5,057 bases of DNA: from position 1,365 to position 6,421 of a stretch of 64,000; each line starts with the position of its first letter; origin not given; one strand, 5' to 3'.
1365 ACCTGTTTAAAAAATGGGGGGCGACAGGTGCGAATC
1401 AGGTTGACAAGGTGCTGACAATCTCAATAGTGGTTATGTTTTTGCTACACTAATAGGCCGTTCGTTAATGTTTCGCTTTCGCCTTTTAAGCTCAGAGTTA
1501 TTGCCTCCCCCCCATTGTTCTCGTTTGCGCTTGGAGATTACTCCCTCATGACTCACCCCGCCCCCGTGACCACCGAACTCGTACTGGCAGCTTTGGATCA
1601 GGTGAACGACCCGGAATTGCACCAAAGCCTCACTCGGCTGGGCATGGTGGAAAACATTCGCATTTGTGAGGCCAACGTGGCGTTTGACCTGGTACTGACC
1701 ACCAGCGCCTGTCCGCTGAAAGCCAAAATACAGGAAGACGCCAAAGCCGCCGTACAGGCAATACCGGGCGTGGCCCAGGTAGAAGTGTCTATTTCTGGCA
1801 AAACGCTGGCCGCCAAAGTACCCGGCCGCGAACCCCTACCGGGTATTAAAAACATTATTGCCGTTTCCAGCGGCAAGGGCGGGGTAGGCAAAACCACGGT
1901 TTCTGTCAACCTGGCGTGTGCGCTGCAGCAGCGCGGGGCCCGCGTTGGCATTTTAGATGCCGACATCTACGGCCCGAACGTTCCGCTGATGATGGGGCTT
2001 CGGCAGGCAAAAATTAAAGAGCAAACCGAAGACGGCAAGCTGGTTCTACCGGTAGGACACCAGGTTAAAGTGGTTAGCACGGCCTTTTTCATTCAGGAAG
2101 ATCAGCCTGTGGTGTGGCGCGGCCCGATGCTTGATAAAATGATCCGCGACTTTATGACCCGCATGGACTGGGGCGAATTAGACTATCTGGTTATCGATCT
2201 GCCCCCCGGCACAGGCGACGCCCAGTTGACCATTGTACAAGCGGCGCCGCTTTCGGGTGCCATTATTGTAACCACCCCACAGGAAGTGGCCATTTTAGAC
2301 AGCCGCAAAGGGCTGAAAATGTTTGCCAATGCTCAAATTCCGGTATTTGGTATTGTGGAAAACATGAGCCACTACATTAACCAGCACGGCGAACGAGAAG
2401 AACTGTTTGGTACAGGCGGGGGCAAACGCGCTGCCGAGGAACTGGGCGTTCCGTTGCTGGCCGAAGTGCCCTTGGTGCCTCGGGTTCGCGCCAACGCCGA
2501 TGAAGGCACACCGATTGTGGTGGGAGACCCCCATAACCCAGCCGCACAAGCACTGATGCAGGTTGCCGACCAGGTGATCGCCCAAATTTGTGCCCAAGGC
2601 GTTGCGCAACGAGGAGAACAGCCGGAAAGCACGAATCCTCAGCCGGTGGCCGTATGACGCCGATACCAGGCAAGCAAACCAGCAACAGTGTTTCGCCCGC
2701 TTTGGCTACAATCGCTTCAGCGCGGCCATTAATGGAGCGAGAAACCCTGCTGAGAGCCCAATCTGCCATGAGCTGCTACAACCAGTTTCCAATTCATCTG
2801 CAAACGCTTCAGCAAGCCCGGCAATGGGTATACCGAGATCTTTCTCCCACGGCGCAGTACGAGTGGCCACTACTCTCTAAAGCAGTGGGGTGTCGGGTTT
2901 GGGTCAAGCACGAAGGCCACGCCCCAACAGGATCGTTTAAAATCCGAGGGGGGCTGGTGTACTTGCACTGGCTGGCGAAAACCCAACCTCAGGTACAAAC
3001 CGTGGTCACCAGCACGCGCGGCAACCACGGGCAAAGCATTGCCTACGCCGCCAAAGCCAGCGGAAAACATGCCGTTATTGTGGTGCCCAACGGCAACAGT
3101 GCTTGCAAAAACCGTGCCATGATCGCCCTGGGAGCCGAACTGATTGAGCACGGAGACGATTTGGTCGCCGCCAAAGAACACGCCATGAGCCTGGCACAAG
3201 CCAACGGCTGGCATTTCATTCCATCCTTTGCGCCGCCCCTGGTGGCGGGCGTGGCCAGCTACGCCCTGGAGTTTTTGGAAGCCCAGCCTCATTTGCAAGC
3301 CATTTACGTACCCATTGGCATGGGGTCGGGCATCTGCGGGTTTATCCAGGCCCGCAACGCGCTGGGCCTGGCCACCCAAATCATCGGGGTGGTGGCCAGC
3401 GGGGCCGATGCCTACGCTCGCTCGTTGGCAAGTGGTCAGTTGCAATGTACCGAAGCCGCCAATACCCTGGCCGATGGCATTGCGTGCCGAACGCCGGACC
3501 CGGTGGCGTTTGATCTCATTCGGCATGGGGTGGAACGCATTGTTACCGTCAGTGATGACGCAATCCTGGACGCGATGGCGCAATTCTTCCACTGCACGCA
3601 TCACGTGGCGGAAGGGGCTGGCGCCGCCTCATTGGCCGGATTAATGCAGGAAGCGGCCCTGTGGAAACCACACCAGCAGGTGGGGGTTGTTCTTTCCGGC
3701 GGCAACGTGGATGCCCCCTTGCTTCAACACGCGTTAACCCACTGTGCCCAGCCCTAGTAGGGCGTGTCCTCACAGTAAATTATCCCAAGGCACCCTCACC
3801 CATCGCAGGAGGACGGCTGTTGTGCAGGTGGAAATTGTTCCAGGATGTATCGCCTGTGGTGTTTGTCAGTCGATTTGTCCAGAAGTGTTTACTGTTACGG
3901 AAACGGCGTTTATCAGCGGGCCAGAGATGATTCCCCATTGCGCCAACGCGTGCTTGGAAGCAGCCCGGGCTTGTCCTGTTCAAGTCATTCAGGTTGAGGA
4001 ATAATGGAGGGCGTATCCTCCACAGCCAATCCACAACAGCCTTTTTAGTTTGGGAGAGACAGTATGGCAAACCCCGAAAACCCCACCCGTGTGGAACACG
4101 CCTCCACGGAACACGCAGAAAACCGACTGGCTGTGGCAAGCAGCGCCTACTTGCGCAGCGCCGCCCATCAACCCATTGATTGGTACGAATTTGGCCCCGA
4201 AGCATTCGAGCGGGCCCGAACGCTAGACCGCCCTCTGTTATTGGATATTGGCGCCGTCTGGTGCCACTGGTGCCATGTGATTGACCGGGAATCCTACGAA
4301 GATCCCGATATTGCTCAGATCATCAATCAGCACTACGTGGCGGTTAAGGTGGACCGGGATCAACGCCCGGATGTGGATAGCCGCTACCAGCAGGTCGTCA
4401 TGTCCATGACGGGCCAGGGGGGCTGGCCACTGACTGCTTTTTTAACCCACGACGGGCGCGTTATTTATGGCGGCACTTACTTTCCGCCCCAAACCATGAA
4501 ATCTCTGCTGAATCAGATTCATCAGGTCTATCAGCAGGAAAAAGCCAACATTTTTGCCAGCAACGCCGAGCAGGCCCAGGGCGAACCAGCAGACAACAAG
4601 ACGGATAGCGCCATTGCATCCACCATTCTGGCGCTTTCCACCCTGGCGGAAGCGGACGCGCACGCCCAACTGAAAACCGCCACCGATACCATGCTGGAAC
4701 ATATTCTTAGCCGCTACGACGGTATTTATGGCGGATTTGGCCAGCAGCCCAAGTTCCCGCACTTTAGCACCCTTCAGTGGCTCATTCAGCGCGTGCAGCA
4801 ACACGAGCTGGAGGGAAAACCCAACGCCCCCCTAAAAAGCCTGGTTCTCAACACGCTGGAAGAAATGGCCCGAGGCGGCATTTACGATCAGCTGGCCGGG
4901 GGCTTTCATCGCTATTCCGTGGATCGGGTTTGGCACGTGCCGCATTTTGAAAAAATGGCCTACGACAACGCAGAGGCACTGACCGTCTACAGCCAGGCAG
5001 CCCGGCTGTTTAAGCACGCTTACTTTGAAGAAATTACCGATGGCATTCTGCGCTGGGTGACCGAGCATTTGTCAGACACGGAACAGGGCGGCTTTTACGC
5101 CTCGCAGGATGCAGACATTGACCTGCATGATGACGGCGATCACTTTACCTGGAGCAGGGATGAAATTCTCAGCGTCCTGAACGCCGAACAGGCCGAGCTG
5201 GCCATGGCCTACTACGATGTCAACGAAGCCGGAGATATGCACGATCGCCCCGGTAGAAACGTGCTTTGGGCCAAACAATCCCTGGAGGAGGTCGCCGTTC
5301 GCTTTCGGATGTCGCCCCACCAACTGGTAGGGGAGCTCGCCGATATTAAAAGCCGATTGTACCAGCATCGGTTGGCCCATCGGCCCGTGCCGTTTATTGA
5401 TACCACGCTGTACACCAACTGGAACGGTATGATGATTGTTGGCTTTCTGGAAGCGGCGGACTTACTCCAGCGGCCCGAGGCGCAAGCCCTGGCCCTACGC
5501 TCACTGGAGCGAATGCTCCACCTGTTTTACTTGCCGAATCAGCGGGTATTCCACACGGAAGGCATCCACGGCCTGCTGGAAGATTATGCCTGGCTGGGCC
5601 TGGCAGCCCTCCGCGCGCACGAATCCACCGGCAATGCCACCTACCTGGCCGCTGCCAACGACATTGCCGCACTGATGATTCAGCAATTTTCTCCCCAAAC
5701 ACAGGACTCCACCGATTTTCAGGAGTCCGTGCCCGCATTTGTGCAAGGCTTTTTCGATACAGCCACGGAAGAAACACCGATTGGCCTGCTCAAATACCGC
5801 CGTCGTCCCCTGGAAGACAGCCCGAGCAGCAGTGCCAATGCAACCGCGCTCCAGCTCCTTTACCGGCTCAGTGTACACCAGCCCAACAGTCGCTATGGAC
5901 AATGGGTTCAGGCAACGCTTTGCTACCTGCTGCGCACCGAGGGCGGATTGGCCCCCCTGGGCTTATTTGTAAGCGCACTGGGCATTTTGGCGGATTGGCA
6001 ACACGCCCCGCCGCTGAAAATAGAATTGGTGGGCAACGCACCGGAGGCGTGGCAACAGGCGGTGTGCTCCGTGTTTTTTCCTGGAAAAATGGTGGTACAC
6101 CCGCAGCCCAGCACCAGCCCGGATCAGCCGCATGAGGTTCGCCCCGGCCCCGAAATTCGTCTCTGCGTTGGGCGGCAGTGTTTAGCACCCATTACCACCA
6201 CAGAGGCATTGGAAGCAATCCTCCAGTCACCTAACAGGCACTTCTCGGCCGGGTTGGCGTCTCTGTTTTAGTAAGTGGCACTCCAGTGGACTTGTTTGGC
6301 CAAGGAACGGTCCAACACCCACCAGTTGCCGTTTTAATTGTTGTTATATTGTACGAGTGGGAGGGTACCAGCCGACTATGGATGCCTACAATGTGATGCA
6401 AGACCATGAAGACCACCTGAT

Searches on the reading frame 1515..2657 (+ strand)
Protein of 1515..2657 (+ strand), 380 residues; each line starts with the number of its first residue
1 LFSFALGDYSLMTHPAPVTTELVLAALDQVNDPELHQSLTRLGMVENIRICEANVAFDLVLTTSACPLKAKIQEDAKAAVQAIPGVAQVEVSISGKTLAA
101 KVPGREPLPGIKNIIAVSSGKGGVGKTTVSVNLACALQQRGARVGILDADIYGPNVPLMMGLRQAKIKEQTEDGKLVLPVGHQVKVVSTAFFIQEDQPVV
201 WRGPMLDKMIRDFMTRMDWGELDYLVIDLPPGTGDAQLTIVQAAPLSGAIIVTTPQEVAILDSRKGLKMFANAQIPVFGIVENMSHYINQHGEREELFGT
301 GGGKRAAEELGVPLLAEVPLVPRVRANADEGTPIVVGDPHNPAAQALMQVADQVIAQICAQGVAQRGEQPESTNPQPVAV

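Call 64: search_protein_families(library=pfam, proteins=[window:1515-2657:+], max_evalue=0.001)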
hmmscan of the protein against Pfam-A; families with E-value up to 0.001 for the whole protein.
window:1515-2657:+ (380 aa): 9 families
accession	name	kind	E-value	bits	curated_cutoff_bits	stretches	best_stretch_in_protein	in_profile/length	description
PF10609.15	ParA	-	3e-95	318.8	27.1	1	111-354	2-245/246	NUBPL iron-transfer P-loop NTPase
PF01883.24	FeS_assembly_P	-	9.9e-22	77.5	23.5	1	23-91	4-73/73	Iron-sulfur cluster assembly protein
PF01656.29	CbiA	-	9.5e-15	55.1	25.4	1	115-333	1-124/125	CobQ/CobB/MinD/ParA nucleotide binding domain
PF13614.12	AAA_31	-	7.1e-12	46.1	27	1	113-169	2-57/177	AAA domain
PF09140.17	MipZ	-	1.7e-08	34.6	20.7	1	114-236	2-113/262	ATPase MipZ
PF02374.21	ArsA_ATPase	-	7e-06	25.9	24.3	1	118-150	6-38/305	Anion-transporting ATPase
PF00142.24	Fer4_NifH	-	1.1e-05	25.6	25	0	119-150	6-37/271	4Fe-4S iron sulfur cluster binding proteins, NifH/frxC family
PF07015.17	VirC1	-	0.00016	21.5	24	1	113-158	2-44/231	VirC1 protein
PF13500.12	AAA_26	-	0.00067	20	27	0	117-146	5-34/198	AAA domain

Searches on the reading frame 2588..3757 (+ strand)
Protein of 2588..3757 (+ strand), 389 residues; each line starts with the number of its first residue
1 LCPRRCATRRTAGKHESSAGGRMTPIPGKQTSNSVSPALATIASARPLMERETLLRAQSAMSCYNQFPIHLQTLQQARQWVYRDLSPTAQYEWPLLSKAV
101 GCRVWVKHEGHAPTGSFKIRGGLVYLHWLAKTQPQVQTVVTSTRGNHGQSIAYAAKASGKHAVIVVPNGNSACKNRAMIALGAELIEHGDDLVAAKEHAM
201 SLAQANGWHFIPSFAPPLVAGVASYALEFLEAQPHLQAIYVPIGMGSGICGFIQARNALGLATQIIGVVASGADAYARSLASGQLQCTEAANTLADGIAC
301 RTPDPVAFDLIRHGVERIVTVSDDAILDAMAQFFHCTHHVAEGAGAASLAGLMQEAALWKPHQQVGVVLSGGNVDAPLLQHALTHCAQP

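Call 64: search_protein_families(library=pfam, proteins=[window:2588-3757:+], max_evalue=0.001)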
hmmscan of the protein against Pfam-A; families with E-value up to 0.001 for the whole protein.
window:2588-3757:+ (389 aa): 1 family
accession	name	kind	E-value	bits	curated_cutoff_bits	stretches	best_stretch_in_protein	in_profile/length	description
PF00291.31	PALP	-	2.9e-67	227.5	35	1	86-371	6-295/295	Pyridoxal-phosphate dependent enzyme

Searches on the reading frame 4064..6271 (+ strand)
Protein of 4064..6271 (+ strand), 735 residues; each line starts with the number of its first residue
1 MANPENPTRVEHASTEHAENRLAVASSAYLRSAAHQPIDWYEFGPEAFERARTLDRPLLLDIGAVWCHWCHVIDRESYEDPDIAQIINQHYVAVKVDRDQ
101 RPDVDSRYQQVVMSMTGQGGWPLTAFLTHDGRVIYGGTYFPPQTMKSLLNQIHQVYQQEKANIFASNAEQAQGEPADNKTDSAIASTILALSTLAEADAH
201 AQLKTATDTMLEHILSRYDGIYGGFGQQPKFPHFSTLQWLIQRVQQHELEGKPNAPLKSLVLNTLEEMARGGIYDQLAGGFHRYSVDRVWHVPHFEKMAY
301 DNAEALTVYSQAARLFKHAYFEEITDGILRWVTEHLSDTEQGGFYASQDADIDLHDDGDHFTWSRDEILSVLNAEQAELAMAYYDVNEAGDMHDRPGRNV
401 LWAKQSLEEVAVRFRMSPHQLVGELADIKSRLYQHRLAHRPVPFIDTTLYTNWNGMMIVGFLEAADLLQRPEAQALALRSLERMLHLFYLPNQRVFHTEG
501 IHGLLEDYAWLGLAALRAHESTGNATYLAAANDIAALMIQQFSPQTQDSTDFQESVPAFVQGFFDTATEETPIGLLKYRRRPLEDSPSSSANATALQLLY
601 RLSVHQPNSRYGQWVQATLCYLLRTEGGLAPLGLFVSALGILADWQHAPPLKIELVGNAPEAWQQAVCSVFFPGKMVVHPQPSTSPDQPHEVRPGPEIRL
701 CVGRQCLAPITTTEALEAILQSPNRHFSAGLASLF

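Call 64: search_protein_families(library=pfam, proteins=[window:4064-6271:+], max_evalue=0.001)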
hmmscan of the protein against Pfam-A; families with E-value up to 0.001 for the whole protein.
window:4064-6271:+ (735 aa): 3 families
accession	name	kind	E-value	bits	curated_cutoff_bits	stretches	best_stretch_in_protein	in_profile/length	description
PF03190.21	Thioredox_DsbH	-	1.6e-59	201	27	1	19-169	1-157/163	Protein of unknown function, DUF255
PF13899.12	Thioredoxin_7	-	2.6e-12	47.1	27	1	39-127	1-81/83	Thioredoxin-like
PF13098.12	Thioredoxin_2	-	0.00044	21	27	1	56-148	6-103/104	Thioredoxin-like domain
